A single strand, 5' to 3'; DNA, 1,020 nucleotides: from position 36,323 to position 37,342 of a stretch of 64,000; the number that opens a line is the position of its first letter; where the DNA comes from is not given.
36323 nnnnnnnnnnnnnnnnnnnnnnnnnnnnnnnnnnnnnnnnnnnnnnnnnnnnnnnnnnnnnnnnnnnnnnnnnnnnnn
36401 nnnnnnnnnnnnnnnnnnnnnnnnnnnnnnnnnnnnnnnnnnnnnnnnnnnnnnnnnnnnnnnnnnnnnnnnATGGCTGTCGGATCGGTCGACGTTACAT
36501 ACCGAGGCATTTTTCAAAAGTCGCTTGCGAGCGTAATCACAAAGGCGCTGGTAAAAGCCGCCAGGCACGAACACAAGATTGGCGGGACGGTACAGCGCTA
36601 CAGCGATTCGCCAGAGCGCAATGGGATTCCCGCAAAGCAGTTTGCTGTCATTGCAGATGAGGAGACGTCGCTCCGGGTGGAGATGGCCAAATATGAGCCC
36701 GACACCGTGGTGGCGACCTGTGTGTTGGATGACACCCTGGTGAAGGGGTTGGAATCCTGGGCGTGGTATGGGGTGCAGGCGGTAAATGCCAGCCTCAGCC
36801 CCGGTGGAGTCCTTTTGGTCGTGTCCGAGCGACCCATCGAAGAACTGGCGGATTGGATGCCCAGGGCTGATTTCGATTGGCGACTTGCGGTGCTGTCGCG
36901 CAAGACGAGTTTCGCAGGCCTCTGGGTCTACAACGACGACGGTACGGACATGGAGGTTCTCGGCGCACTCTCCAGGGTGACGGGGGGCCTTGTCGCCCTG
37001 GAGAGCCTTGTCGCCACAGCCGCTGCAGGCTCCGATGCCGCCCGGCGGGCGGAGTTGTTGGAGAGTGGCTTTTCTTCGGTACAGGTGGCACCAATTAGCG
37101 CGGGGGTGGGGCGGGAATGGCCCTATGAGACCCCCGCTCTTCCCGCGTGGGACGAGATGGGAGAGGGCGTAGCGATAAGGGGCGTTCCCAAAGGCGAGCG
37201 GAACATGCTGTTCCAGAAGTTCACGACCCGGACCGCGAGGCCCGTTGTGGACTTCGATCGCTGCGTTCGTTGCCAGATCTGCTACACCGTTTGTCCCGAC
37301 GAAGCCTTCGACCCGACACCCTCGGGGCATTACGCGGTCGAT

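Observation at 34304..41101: Oxalate-oxidoreductase-like OFOR coupled to an orphan NuoF-like flavoprotein, divergent from an OFA-family transporter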

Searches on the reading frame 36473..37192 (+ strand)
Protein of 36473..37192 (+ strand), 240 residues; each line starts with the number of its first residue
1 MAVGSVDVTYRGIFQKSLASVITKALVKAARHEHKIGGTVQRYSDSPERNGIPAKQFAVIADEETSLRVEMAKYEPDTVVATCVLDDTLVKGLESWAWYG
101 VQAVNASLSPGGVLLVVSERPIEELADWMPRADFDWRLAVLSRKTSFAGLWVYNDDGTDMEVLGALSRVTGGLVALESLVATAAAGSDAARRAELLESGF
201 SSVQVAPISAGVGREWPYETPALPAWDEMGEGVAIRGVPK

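Call 67: search_solved_structures(query=window:36473-37192:+, show_alignments=4, max_evalue=10)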
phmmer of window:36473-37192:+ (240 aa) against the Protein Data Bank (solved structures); distinct sequences matched with E-value up to 10: 3.
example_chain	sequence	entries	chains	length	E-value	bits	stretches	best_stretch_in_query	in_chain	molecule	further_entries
5c4i_B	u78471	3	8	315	0.0016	21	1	6-131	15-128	Oxalate oxidoreductase subunit delta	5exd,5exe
2raa_A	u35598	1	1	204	0.026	17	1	36-179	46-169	Pyruvate synthase subunit porC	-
3e7q_A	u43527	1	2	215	1.5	11.3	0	119-153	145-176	transcriptional regulator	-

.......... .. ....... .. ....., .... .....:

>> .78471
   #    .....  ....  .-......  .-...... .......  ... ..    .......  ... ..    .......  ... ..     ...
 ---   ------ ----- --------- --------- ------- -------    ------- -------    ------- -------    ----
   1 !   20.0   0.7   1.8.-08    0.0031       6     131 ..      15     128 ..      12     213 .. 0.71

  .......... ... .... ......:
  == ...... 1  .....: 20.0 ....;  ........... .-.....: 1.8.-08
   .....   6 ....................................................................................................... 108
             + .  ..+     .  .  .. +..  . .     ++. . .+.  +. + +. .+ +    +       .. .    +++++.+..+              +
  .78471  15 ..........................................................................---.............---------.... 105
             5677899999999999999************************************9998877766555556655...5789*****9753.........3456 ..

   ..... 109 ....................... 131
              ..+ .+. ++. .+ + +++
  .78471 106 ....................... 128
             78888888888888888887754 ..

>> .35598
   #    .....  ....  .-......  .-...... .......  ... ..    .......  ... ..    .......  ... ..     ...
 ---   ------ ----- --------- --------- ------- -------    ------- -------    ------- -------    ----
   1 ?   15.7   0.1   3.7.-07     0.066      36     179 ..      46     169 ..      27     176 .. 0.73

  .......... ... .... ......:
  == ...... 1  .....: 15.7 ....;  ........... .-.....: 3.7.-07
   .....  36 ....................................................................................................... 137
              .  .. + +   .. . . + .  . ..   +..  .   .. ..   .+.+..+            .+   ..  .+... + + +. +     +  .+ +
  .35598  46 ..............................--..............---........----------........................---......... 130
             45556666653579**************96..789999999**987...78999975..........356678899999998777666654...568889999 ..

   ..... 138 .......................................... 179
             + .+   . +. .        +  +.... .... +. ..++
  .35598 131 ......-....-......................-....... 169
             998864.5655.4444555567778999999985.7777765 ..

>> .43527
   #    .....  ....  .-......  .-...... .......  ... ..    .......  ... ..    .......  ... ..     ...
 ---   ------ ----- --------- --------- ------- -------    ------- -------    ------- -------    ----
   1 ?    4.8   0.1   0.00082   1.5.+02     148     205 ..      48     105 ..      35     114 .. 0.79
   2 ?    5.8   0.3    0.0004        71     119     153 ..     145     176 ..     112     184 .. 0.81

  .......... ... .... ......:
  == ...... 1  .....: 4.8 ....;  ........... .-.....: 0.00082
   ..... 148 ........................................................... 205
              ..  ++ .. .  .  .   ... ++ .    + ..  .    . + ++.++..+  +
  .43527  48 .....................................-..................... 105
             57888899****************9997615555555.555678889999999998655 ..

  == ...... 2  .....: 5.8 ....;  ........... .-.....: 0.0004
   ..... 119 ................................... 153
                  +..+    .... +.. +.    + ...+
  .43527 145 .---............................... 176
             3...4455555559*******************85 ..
